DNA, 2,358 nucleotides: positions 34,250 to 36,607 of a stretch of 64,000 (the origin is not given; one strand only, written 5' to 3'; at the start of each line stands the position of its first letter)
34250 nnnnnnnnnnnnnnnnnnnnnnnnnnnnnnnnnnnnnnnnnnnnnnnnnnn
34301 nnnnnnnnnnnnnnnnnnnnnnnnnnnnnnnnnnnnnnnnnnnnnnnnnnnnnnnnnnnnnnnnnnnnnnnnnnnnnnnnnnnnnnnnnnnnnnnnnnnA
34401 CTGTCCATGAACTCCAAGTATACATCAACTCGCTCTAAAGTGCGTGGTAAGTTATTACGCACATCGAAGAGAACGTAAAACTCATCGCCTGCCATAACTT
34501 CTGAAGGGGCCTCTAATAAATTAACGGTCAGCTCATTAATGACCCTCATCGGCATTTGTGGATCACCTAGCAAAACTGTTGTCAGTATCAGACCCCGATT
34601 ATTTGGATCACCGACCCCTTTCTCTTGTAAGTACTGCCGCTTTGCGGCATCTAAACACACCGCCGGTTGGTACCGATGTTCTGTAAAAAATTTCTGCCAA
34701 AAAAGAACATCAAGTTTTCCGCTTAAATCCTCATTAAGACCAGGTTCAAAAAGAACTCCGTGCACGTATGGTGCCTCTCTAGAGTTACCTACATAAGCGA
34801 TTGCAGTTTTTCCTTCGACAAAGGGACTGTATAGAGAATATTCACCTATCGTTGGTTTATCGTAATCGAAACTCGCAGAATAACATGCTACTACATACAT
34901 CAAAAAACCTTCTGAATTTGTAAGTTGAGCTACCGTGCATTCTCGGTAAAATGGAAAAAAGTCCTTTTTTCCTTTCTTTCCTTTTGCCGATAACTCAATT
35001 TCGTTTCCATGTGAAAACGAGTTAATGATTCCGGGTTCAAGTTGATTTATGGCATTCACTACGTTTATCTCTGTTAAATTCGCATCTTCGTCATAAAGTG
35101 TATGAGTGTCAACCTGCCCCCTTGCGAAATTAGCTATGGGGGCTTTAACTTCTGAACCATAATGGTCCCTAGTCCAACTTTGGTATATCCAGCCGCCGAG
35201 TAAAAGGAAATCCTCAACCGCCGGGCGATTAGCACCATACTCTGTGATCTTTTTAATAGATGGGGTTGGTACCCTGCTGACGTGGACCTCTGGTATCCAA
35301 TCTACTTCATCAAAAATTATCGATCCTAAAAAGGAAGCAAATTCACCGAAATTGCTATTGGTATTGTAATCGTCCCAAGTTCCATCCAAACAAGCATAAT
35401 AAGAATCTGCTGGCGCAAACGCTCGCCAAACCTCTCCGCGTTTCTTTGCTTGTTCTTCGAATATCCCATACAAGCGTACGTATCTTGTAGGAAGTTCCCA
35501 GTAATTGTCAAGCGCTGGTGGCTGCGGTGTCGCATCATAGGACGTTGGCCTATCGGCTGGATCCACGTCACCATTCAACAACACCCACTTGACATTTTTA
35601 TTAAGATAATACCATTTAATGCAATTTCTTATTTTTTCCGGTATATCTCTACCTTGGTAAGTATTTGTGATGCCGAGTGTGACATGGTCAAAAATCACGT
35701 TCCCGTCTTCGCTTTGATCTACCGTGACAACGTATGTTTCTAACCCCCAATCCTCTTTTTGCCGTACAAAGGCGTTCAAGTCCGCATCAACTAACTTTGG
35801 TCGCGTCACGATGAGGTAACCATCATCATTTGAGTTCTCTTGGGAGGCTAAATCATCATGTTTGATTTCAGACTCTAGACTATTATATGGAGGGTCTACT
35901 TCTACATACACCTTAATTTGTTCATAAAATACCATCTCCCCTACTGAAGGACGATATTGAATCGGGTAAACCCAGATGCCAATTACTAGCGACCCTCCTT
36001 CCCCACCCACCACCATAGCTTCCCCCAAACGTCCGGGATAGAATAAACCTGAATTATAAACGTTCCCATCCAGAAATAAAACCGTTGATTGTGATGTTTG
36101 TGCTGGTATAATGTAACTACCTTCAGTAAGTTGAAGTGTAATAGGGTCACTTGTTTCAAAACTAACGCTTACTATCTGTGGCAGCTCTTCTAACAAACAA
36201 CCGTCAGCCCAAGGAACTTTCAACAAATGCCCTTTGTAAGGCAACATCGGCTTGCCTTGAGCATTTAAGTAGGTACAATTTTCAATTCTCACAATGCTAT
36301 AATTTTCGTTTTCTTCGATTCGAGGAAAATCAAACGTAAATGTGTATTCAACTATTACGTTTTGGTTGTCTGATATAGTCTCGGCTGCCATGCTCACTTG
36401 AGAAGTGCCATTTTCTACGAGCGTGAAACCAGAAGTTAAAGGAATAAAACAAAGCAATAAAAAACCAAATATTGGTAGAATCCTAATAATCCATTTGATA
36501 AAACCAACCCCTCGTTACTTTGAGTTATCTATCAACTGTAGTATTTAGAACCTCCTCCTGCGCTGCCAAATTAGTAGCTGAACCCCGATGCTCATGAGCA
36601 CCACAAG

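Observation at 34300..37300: AT-rich island of about 3 kb covering only the N-terminal third of the giant ORF plus the neighbouring beta-propeller gene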

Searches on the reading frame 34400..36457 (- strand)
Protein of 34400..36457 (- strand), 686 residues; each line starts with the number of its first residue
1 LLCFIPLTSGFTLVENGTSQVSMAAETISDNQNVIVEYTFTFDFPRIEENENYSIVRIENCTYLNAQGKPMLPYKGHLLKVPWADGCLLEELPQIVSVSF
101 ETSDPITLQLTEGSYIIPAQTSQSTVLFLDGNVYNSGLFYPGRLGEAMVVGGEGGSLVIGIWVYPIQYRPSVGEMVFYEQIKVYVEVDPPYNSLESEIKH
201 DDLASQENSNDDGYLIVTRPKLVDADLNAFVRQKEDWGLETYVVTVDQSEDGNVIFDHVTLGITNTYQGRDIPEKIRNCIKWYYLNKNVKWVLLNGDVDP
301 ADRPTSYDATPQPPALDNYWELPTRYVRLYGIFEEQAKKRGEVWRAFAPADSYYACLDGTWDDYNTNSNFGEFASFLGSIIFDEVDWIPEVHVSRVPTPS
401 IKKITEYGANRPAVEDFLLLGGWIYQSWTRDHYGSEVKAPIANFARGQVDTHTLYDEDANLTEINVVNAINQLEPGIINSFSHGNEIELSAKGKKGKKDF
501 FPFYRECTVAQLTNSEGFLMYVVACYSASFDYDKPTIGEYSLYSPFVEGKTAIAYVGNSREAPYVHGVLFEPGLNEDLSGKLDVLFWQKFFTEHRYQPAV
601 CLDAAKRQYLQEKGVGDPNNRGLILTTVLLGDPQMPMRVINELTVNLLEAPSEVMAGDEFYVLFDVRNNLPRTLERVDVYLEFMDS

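Call 42: search_solved_structures(query=window:34400-36457:-, max_evalue=0.01, show_alignments=2)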
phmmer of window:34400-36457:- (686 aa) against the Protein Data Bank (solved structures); distinct sequences matched with E-value up to 0.01: 0.
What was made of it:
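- Closest known: Gingipain-type cysteine peptidases. Different: There was no direct phmmer hit to the PDB (call 42).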

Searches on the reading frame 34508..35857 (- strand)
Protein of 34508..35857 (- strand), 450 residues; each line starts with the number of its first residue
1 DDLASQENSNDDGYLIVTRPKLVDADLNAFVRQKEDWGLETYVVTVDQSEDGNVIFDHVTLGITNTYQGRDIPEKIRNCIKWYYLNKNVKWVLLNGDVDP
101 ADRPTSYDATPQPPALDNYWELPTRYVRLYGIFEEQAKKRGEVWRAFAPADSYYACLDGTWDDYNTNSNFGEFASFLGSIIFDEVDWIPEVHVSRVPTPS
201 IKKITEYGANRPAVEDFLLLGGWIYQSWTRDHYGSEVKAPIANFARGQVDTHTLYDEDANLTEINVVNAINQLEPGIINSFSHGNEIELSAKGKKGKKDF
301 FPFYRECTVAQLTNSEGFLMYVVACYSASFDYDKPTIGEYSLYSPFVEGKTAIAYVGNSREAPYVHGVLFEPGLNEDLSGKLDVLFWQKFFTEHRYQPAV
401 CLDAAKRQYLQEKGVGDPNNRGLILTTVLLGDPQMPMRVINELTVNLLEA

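Call 51: search_solved_structures(query=A1, max_evalue=0.01, show_alignments=1)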
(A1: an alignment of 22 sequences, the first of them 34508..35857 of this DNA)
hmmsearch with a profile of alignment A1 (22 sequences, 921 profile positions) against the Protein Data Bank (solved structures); distinct sequences matched with E-value up to 0.01: 7.
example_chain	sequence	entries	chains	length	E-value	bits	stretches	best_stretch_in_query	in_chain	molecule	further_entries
1cvr_A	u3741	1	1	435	5.8e-18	67.8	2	380-549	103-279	GINGIPAIN R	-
4ief_B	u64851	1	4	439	1.2e-17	66.7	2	380-550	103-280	Gingipain R2 Mature Domain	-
4tkx_L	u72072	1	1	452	2.5e-14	55.7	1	379-561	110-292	Lys-gingipain W83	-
4rbm_A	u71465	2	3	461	2.6e-14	55.7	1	379-561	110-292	Lys-gingipain W83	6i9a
5mun_A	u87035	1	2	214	2.5e-10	42.5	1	36-194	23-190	Lys-gingipain W83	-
4ief_A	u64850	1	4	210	0.0039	18.7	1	63-192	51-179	Gingipain R2 Pro-Domain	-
6za2_A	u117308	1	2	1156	0.005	18.3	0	387-697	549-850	Por secretion system protein porU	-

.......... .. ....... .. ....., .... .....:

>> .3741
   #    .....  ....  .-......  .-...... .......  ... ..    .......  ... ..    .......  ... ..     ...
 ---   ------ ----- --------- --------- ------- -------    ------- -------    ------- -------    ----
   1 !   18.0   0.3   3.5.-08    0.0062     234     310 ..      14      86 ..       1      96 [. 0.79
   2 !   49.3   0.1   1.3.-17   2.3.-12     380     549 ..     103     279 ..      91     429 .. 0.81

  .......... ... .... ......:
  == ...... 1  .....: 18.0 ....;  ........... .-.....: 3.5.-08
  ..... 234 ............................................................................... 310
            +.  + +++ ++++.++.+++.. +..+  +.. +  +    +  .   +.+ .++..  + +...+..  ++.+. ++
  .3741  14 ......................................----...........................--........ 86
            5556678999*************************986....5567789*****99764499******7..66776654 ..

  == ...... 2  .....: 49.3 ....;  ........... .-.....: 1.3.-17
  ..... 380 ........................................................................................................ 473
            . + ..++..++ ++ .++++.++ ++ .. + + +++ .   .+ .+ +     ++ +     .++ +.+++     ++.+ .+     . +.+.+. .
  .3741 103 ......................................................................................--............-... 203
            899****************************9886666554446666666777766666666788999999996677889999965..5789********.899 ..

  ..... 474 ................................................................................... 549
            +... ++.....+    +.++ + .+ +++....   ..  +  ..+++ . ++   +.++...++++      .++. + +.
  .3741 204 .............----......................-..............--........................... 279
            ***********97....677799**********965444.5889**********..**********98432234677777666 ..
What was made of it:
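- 34550..35818 (-): Peptidase C25 (gingipain-like) catalytic domain, aa 214-636. The catalytic His483 is at 35009-35011 and Cys525 at 34883-34885. The profile aligns them to the RgpB GHGS and VAC motifs (1cvr_A, E 5.8e-18, call 51).
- On Peptidase family C25 (gingipain-like): The profile aligns these columns with the GHGS and VAC motifs of gingipain R 1cvr_A (call 51). The family profile does hit the Kgp pro-domain 5mun_A (E 2.5e-10) and the RgpB pro-domain 4ief_A (E 0.004) (call 51).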

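Call 52: find_related_loci(query=A1, collection=metagenome_contigs, flank=8000)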
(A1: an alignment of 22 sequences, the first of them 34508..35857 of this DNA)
Query A1 (450 aa) in metagenome_contigs; peptide patterns used: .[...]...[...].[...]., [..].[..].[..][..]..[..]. (x = any residue, [..] = any of these).
421 stretches matched a pattern; 322 encode a relative of the query (tblastn E <= 1e-3); the best 80 are kept; 80 distinct loci.
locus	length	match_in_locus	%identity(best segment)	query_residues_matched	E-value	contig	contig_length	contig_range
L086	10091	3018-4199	33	5-437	1e-52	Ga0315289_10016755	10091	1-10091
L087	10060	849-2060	33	3-438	8e-52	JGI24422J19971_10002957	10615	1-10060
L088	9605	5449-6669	32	1-435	1e-46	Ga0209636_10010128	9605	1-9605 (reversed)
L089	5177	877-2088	31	7-412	2e-43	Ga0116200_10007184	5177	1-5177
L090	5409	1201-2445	32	7-439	2e-43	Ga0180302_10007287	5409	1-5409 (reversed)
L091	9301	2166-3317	31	14-438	2e-43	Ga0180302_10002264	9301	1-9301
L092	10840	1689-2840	31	14-438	3e-43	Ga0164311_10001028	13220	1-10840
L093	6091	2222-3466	32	7-439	3e-43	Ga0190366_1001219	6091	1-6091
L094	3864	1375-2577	32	14-440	3e-40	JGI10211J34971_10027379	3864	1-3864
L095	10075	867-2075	31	2-437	2e-39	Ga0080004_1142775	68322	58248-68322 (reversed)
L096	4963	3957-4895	32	8-360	1e-39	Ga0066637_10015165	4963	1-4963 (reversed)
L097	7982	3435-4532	35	14-391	4e-39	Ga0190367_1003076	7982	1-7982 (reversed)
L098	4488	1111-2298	31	14-437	6e-37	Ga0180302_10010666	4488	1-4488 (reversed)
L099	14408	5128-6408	31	14-435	4e-36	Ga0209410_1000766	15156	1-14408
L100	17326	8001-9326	30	14-450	2e-36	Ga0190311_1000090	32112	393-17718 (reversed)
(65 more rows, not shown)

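Call 68: find_related_loci(query=A1, collection=viral_contigs, flank=5000)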
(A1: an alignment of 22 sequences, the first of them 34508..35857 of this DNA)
Query A1 (450 aa) in viral_contigs; peptide patterns used: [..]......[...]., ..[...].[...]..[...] (x = any residue, [..] = any of these).
20 stretches matched a pattern; 1 encode a relative of the query (tblastn E <= 1e-3); 1 distinct loci.
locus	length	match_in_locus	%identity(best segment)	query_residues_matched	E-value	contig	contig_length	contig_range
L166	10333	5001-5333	28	312-441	2e-5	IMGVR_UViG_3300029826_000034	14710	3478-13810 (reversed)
